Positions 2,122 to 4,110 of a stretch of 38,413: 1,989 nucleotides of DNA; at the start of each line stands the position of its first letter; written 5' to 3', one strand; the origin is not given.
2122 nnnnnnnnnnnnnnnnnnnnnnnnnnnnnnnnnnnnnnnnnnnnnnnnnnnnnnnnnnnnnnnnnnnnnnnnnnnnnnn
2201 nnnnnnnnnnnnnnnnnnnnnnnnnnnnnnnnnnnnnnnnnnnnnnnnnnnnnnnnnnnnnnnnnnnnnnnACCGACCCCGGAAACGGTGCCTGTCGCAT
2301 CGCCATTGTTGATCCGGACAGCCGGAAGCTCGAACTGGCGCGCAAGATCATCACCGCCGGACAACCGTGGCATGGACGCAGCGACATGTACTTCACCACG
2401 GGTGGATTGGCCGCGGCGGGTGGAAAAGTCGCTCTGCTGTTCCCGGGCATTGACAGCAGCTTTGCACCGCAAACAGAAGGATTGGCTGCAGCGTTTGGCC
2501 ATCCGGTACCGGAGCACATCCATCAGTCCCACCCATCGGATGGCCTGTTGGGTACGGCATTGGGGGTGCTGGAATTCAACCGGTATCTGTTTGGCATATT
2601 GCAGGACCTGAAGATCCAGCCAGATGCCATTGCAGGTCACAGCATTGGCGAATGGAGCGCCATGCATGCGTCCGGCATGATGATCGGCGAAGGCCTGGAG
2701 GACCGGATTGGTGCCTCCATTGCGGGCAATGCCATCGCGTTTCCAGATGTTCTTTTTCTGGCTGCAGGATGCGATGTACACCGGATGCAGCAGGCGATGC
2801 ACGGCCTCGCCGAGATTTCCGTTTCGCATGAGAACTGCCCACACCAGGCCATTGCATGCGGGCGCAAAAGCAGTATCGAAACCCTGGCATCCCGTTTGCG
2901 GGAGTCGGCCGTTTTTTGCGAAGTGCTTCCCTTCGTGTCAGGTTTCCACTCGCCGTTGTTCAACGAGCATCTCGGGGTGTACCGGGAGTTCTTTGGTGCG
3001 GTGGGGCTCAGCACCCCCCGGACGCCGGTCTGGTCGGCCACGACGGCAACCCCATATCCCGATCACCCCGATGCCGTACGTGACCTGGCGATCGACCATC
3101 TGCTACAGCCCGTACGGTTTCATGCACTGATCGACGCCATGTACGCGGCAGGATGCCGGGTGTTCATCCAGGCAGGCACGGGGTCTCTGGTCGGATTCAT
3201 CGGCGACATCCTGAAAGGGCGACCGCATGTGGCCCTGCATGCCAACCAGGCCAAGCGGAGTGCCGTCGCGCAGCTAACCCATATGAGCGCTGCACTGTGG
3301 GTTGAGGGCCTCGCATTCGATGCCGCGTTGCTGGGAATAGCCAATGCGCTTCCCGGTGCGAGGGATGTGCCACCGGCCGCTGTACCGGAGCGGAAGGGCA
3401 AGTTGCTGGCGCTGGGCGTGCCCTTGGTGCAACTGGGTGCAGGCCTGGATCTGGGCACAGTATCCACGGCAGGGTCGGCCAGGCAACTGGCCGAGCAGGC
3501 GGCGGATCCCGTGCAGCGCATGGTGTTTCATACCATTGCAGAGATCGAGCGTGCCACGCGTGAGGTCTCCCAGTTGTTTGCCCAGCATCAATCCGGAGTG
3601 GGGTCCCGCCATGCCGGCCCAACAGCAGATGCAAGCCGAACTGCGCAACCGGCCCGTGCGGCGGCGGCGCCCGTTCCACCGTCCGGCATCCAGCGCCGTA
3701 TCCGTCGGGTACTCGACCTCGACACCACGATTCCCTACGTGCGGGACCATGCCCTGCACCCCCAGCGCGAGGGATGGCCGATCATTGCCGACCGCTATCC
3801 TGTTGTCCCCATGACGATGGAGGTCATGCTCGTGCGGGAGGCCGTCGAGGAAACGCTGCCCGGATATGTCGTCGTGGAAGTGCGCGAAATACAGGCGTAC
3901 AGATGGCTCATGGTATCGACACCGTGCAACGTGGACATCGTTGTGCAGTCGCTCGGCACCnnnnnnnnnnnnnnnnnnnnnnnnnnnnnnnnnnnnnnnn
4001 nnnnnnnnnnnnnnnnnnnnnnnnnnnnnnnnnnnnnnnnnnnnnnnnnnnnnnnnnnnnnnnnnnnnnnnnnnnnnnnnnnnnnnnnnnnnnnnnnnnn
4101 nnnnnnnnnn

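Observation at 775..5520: Unusual megasynthase layout: KS-AT-DH fused to a C-terminal PPTase, with no internal ACP and a separate 93-aa ACP next door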

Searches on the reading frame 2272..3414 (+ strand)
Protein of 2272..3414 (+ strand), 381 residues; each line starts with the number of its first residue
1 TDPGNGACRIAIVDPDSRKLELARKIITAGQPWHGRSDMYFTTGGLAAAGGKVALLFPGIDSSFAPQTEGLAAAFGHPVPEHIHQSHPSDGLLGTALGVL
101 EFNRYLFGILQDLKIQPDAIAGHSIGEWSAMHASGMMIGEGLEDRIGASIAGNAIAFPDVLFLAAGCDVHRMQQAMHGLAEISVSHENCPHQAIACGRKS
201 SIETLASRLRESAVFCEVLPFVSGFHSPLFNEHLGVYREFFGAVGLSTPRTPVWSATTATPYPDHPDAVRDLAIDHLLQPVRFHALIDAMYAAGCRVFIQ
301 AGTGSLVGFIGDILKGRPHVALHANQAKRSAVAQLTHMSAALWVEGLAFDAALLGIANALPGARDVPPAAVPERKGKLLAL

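Call 66: search_solved_structures(query=window:2272-3414:+, max_evalue=0.01, show_alignments=2)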
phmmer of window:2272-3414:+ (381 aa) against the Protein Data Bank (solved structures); distinct sequences matched with E-value up to 0.01: 46.
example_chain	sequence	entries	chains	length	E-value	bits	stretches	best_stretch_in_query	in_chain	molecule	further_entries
2cuy_A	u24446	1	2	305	2.4e-22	83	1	117-315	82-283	Malonyl CoA-[acyl carrier protein] transacylase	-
6iyo_A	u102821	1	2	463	1.2e-15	60.9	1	35-350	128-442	Type I modular polyketide synthase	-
6mhp_A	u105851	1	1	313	4e-15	59.2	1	96-310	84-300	Malonyl CoA-acyl carrier protein transacylase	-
5dz6_A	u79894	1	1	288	1.1e-13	54.5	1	97-314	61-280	Polyketide biosynthesis malonyl CoA-acyl carrier protein transacylase PksC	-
3rgi_A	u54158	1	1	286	7.3e-13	51.7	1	112-311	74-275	DisD protein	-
6apk_A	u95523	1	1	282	8.9e-13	51.5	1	112-307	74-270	DisD protein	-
3sbm_A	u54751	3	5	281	9.1e-13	51.4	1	112-307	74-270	DisD protein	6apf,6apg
3im8_A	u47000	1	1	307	2.1e-12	50.2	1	99-328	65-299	Malonyl acyl carrier protein transacylase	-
5zk4_A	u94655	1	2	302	4e-12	49.3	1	111-311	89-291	DisD protein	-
8avz_A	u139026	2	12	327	5.6e-12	48.8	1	85-316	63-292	Polyketide biosynthesis acyltransferase homolog PksD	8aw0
4rr5_A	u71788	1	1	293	1e-11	48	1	104-306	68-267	Malonyl CoA-acyl carrier protein transacylase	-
5dz7_A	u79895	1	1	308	3.1e-11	46.4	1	105-310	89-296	Polyketide biosynthesis protein PksE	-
4mz0_A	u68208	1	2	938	6.5e-11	45.3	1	104-306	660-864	CurL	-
8xjy_A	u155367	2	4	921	1.1e-09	41.3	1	114-352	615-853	Polyketide synthase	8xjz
8xju_A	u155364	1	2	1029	1.4e-09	41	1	114-352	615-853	Polyketide synthase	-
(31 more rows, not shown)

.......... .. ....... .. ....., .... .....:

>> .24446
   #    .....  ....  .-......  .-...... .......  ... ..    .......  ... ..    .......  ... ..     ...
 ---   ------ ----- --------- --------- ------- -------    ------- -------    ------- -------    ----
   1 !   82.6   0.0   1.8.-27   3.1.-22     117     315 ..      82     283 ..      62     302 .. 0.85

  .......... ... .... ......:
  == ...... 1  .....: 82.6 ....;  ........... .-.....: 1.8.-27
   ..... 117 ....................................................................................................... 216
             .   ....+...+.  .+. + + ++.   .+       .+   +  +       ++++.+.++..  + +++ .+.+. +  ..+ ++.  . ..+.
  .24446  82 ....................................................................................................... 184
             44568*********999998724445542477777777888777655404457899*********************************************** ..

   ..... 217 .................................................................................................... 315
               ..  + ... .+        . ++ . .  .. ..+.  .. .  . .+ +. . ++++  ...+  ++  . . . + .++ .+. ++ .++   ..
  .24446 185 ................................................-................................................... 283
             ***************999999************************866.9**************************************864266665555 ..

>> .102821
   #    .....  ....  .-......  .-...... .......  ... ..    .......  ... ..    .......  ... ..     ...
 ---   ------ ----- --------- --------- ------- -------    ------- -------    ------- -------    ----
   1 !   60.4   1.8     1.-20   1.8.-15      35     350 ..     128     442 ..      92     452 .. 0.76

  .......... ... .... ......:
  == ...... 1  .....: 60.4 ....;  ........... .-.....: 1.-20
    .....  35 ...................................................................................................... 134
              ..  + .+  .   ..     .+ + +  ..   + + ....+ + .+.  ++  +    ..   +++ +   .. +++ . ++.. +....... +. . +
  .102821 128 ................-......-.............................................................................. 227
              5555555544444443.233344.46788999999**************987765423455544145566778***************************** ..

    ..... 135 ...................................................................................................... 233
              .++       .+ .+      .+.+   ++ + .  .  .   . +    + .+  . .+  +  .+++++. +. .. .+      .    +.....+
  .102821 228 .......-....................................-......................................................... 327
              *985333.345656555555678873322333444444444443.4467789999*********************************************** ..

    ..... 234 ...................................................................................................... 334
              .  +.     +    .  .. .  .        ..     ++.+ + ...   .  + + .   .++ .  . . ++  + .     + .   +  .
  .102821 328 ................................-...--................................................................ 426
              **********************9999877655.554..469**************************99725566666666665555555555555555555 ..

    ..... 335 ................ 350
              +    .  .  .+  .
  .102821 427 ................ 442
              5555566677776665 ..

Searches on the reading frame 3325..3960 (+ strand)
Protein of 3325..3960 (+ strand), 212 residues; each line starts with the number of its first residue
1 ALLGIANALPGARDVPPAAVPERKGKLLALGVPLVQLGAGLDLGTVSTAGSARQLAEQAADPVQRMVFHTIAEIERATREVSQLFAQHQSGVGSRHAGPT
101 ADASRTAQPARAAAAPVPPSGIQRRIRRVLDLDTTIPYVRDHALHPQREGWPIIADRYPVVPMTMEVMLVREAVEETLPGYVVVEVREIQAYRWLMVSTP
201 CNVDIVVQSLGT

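Call 47: search_protein_families(library=pfam, proteins=[window:3325-3960:+], max_evalue=10)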
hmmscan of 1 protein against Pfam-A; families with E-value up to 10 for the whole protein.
window:3325-3960:+ (212 aa): 2 families
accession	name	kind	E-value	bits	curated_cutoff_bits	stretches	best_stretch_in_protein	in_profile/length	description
PF21089.3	PKS_DH_N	-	0.068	13.6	27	1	135-208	26-89/103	Polyketide synthase dehydratase domain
PF06029.17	AlkA_N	-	0.13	12.9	26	1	68-142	21-94/118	AlkA N-terminal domain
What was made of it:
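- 3337..3714 (+): Post-AT linker with a low-complexity Ala/Pro/Arg stretch. It is not an ACP. No PP-binding hit at E<=10 (call 47).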
